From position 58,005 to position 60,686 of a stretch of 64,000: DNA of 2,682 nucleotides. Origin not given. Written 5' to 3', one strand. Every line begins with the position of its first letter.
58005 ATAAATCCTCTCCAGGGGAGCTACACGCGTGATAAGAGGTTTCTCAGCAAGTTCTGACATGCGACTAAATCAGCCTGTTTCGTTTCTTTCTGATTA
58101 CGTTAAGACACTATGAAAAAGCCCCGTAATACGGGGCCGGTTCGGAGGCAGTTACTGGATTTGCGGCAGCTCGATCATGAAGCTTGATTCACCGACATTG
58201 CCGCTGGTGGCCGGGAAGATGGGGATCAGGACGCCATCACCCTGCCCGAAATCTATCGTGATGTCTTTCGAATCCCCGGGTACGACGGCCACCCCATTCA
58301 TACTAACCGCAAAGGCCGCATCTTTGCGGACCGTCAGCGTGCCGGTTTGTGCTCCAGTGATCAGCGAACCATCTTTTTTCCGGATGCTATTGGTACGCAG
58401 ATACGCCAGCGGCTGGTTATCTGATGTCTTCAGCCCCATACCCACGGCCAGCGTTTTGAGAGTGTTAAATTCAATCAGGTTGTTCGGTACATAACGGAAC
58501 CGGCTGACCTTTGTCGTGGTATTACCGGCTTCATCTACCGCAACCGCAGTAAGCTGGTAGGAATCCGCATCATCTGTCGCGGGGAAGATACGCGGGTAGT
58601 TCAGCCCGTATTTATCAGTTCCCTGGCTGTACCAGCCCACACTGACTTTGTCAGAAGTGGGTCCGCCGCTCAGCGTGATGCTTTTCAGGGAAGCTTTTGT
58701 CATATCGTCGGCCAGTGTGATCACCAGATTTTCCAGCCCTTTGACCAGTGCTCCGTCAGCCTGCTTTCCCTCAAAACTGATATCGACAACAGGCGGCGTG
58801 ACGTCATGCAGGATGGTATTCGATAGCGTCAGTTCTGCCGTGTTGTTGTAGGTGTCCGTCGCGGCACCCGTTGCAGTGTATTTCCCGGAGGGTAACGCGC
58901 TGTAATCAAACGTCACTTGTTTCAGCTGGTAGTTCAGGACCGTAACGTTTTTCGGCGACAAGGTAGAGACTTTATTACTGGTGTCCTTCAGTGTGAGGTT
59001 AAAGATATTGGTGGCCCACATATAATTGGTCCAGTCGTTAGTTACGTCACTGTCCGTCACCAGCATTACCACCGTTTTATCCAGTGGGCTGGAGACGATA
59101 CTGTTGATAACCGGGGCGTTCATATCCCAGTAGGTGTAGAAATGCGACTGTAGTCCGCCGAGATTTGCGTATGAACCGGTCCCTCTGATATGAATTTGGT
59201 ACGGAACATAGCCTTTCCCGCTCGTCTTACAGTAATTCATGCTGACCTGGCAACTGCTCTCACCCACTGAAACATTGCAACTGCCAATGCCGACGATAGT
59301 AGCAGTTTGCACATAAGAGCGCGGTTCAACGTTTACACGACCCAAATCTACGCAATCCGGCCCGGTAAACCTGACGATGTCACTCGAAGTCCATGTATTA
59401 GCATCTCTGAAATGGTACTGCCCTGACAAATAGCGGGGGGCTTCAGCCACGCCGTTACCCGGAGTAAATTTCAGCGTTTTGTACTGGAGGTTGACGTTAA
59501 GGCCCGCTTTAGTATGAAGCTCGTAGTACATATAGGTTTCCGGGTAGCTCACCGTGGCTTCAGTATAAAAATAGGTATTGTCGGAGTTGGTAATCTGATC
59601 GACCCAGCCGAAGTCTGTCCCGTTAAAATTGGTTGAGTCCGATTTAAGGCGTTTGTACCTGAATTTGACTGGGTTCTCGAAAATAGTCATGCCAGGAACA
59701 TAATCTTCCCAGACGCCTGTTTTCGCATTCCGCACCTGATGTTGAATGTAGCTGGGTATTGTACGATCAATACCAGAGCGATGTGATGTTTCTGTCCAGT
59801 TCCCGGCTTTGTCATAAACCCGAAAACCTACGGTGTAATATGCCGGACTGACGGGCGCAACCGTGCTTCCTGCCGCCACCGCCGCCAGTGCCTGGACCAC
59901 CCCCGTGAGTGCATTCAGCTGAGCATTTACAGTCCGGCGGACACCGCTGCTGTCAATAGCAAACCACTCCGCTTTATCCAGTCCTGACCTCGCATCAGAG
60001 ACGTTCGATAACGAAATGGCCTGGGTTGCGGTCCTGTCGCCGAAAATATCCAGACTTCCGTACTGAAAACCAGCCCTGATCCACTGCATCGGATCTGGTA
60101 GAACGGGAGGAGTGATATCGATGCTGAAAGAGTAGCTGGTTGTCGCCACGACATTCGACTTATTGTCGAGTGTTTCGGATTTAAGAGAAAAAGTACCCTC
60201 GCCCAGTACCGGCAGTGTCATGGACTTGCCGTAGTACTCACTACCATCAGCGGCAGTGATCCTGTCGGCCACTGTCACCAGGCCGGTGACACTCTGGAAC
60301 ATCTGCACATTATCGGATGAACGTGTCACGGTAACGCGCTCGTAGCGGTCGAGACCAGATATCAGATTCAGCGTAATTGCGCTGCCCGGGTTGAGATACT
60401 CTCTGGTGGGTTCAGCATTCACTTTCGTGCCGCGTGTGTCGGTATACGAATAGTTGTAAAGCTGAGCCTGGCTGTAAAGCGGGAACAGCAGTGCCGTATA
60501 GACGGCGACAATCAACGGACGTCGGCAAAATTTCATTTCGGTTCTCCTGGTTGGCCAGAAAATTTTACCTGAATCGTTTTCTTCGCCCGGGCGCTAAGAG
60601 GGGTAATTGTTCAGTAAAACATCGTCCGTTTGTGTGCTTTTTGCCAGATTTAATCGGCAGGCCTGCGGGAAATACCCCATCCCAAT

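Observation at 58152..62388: Large Ig-like surface protein with a divergently oriented, frameshifted paralog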

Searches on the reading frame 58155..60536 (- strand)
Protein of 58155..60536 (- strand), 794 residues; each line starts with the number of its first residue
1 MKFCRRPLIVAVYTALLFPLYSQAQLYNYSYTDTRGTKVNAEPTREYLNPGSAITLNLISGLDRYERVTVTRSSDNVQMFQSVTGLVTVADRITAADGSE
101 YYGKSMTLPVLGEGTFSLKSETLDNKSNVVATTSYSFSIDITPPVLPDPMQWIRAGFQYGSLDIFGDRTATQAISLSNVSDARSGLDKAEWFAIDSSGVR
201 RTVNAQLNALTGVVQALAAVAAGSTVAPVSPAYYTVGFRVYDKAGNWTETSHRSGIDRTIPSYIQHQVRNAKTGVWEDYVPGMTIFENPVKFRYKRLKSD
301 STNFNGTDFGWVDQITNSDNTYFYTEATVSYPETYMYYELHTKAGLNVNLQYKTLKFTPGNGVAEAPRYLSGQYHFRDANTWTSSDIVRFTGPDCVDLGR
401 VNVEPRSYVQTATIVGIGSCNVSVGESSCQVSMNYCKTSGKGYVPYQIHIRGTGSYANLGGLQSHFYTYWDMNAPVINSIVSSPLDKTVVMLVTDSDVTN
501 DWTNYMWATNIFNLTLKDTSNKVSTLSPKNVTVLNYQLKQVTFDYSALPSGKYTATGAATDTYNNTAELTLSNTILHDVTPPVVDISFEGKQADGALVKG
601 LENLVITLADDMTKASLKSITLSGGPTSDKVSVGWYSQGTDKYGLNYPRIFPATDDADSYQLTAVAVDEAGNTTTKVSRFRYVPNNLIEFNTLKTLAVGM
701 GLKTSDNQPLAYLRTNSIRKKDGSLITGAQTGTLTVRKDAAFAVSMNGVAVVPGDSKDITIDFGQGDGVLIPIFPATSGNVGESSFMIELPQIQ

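Call 26: profile_search(protein=window:58155-60536:-)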
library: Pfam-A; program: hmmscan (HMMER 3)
A. the first sequence (794 residues): domains with independent E <= 10: 6; with E <= 0.001: 3
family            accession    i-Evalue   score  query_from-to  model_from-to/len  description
Big_3_3           PF13750.12    7.4e-63   211.4     539-693         3-157/157  Bacterial Ig-like domain (group 3)
DUF4165           PF13752.12    1.5e-18    67.4      23-142         2-121/121  Domain of unknown function (DUF4165)
Big_3_2           PF12245.14    1.5e-15    57.9     168-254        30-118/122  Bacterial Ig-like domain
Big_3_2           PF12245.14       0.38    11.4     645-676        83-113/122  Bacterial Ig-like domain
fn3_5             PF06280.18       0.66    11.1     515-580         2-60/112  Fn3-like domain
Big_13            PF19077.6         1.8     9.5     657-677        74-94/102  Bacterial Ig-like domain

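Call 44: search_solved_structures(query=window:58155-60536:-, max_evalue=0.01)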
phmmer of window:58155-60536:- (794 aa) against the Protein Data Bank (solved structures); distinct sequences matched with E-value up to 0.01: 0.

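Call 45: find_homologous_proteins(query=window:58155-60536:-, max_evalue=0.00001)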
Query window:58155-60536:- (794 aa): 17 proteins with E <= 0.00001 among 8000 candidates.
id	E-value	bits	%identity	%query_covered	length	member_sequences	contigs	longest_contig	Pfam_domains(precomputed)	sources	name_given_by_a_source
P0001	0.0e+0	1790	100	100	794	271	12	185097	PF13750.13,PF12245.15,PF13752.13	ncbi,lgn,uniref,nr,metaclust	ncbi:Ig-like domain-containing protein [Escherichia coli]|uniref:DUF4165 domain-containing protein n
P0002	0.0e+0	1618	89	100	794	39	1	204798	PF13750.13,PF12245.15,PF13752.13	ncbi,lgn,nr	ncbi:DUF4165 domain-containing protein [Salmonella enterica]|nr:DUF4165 domain-containing protein [S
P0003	0.0e+0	1613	89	100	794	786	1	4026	PF13750.13,PF12245.15,PF13752.13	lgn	-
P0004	0.0e+0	1551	86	100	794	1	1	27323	PF13750.13,PF12245.15,PF13752.13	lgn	-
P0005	0.0e+0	1391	76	100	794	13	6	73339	PF13750.13,PF12245.15,PF13752.13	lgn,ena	-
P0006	0.0e+0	1086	60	99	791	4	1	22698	PF13750.13,PF12245.15,PF13752.13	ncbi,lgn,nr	ncbi:DUF4165 domain-containing protein [Escherichia coli]|nr:DUF4165 domain-containing protein [Esch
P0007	0.0e+0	1082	61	98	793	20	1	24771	PF13750.13,PF12245.15,PF13752.13,PF19077.7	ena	-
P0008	0.0e+0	1053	58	99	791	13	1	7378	PF13750.13,PF12245.15,PF13752.13,PF19077.7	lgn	-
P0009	0.0e+0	1044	57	99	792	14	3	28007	PF13750.13,PF12245.15,PF13752.13,PF19077.7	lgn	-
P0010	0.0e+0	1036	57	99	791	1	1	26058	PF13750.13,PF12245.15,PF13752.13,PF19077.7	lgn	-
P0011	0.0e+0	1031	57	99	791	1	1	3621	PF13750.13,PF12245.15,PF13752.13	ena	-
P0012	2.1e-113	398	36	99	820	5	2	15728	PF13750.13,PF12245.15,PF13752.13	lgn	-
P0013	8.3e-111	390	35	99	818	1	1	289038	PF13750.13,PF12245.15,PF13752.13,PF19077.7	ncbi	ncbi:Ig-like domain-containing protein [Photorhabdus tasmaniensis]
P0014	1.7e-108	382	35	100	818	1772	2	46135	PF13750.13,PF12245.15,PF13752.13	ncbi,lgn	ncbi:TPA: Ig-like domain-containing protein [Enterobacter hormaechei subsp. hoffmannii]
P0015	4.0e-106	374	35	100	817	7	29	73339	PF13750.13,PF12245.15,PF13752.13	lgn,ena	-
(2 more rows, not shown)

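Call 52: find_encoding_contigs(protein=P0005, flank=8000, max_places=3)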
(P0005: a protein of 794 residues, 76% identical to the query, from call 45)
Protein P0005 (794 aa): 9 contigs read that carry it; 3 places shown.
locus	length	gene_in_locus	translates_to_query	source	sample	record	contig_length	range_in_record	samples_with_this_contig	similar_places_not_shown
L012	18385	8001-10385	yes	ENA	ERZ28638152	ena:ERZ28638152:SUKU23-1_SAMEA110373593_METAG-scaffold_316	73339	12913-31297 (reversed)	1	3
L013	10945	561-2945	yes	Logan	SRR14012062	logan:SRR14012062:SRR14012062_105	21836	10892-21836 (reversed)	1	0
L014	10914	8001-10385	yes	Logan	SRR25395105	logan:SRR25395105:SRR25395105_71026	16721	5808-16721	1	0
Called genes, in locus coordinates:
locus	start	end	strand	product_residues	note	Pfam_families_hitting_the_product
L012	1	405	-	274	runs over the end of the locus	PF02086:MethyltransfD12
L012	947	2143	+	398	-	-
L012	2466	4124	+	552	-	PF13708:DUF4942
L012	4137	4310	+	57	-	-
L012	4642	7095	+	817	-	PF13752:DUF4165, PF12245:Big_3_2, PF13750:Big_3_3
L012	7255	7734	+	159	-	-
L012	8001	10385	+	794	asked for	PF13752:DUF4165, PF12245:Big_3_2, PF13750:Big_3_3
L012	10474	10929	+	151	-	-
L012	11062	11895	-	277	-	-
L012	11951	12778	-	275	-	-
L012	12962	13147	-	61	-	-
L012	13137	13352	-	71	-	-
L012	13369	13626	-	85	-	-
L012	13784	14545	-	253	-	PF02384:N6_Mtase (weak), PF05175:MTS, PF13649:Methyltransf_25 (weak)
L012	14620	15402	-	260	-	-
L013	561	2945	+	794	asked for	PF13752:DUF4165, PF12245:Big_3_2, PF13750:Big_3_3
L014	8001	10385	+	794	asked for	PF13752:DUF4165, PF12245:Big_3_2, PF13750:Big_3_3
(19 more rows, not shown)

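Call 53: find_encoding_contigs(protein=P0007, flank=8000, max_places=3)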
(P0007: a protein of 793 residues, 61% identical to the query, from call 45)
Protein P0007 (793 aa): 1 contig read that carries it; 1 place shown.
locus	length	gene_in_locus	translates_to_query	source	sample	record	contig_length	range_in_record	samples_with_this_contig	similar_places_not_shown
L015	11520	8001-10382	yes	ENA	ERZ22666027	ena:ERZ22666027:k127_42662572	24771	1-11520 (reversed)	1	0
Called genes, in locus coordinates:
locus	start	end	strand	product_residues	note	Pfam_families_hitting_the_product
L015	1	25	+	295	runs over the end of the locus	-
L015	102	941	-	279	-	PF02086:MethyltransfD12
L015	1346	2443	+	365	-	-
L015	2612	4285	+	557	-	PF13708:DUF4942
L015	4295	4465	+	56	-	-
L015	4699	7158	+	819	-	PF13752:DUF4165, PF12245:Big_3_2, PF13750:Big_3_3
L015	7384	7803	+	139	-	-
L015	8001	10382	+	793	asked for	PF13752:DUF4165, PF19077:Big_13 (faint), PF12245:Big_3_2, PF13750:Big_3_3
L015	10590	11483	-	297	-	-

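Call 56: predict_structure(alignment_id=A1)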
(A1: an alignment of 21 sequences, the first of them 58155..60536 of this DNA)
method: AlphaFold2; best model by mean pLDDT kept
length: 794 residues; sequences in the alignment: 21
mean_pLDDT: 79.0   pTM: 0.55
mean pLDDT of the five models: 79.0, 78.7, 78.7, 78.2, 77.9
residues with pLDDT >= 90: 194; 70-90: 423; 50-70: 130; < 50: 47
segments of 3 or more residues with pLDDT < 50: 1-24, 155-160, 304-306, 498-504
pLDDT, mean of each block of 10 residues (from residue 1): 36 34 61 89 86 84 77 89 74 56 81 89 68 83 83 53 56 73 87 87 82 73 73 85 92 74 84 91 91 84 55 76 87 74 68 84 90 91 89 90 94 92 95 88 86 90 86 88 88 69 63 93 93 77 92 93 90 87 90 85 86 79 68 68 71 76 86 88 67 55 70 72 76 77 84 78 75 81 75 54
secondary structure, 60 per line:
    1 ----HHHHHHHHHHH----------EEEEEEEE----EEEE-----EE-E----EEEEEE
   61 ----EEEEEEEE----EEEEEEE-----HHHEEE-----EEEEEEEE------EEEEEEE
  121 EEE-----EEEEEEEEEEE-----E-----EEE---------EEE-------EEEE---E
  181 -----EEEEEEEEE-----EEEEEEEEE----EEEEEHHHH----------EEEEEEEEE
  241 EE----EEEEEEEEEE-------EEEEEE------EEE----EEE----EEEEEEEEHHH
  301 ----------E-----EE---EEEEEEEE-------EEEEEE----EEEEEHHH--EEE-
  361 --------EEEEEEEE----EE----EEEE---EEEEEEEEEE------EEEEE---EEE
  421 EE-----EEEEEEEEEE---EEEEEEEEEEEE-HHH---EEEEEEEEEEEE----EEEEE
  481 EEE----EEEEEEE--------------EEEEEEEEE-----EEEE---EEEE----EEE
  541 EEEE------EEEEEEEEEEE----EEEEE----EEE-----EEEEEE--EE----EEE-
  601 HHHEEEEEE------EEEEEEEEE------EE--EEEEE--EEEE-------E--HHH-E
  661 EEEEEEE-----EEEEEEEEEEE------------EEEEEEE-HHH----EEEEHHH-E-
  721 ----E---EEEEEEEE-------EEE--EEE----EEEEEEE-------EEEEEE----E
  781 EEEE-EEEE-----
elements in order (helices of 4 or more, strands of 3 or more residues): H5-15 E26-33 E38-41 E55-60 E65-72 E77-83 E92-94 E100-107 E114-123 E129-139 E151-153 E163-165 E173-176 E186-194 E200-208 E213-217 H218-221 E232-242 E247-256 E264-269 E276-278 E283-285 E290-297 E322-329 E337-342 E347-351 E357-359 E369-376 E387-390 E394-403 E410-414 E418-422 E428-437 E441-452 E460-471 E476-483 E488-494 E509-517 E523-526 E530-533 E538-544 E551-561 E566-570 E575-577 E583-588 E597-599 E604-609 E616-624 E635-639 E642-645 E660-667 E673-683 E696-702 E711-714 E729-736 E744-746 E749-751 E756-762 E770-775 E780-784 E786-789

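Call 58: fold_search(model_id=the predicted structure, library=pdb)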
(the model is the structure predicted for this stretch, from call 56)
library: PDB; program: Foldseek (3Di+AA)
matches with E <= 10: 1799; with E <= 0.001: 176
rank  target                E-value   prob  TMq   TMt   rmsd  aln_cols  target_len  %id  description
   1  7som_D                1.6e-11  1.00  0.12  0.07  49.0       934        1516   10  Ciliary C2 central pair apparatus isolated from Chlamydomonas reinhardtii (released 2022-04-13)
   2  8k53_A                1.7e-10  1.00  0.15  0.15  39.7       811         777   11  Structure of the Dimeric Human CNTN2 Ig 1-6-FNIII 1-2 Domain in an Asymmetric State (released 2023-12-06)
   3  9g93_A                3.5e-10  1.00  0.12  0.15  30.0       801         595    9  CryoET structure of the in vitro grown Bacillus anthracis Sap S-layer (released 2024-12-18)
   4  9ijj_h                7.2e-10  1.00  0.15  0.10  25.6       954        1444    8  In situ structure of the central apparatus in mouse sperm axoneme. (released 2025-06-04)
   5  8wa2_D                1.1e-09  1.00  0.16  0.09  59.0       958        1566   11  cryo-EM structure of native mastigonemes isolated from Chlamydomonas reinhardtii at 3.0 angstrom resolution (released 2024-04-10)
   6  5i5k_A                1.4e-09  1.00  0.12  0.08  34.9      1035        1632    7  Structure of complement C5 in complex with eculizumab (released 2016-03-16)
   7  5i5k_B                2.4e-09  1.00  0.13  0.08  35.8      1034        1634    8  Structure of complement C5 in complex with eculizumab (released 2016-03-16)
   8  9u5z_E                2.5e-09  1.00  0.12  0.07  36.7       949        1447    9  C3 convertases zymogen C4b2 in activation state (released 2026-01-14)
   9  9flp_A                4.7e-09  1.00  0.17  0.15  80.7       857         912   11  CryoEM structure of the neck (1403-2314) in the grappling hook protein A (GhpA) in the bacterium Aureispira sp. CCB-QB (released 2024-10-16)
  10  7q1y_A                4.9e-09  1.00  0.13  0.09  37.2       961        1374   10  X-ray structure of human A2ML1 (released 2022-04-20)
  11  9fx3_A                5.4e-09  1.00  0.12  0.09  35.8       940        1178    9  Structure of active human CD109 (released 2025-03-19)
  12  4e0s_A                6.8e-09  1.00  0.12  0.08  34.7       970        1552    7  Crystal Structure of C5b-6 (released 2012-04-18)
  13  6qx4_A                7.8e-09  1.00  0.12  0.16  41.3       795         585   10  Structure of the Bacillus anthracis Sap S-layer assembly domain (released 2019-07-31)
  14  7o7s_A                9.0e-09  1.00  0.13  0.10  36.9      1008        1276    9  (h-alpha2M)4 plasmin-activated II state (released 2022-04-13)
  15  6xi3                  1.1e-08  1.00  0.13  0.23  41.9       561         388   13  Crystal structure of tetra-tandem repeat in extending region of large adhesion protein (released 2020-10-14)
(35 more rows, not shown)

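Call 66: search_protein_families(proteins=[window:58155-60536:-], library=ncbifam, max_evalue=0.001)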
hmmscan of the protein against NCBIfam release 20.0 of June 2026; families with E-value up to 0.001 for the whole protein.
window:58155-60536:- (794 aa): 1 family
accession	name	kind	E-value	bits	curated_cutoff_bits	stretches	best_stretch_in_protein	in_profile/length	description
NF047446.1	barrel_OmpL47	domain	9.6e-05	22.8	40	0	656-676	41-61/68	OmpL47-type beta-barrel domain-containing protein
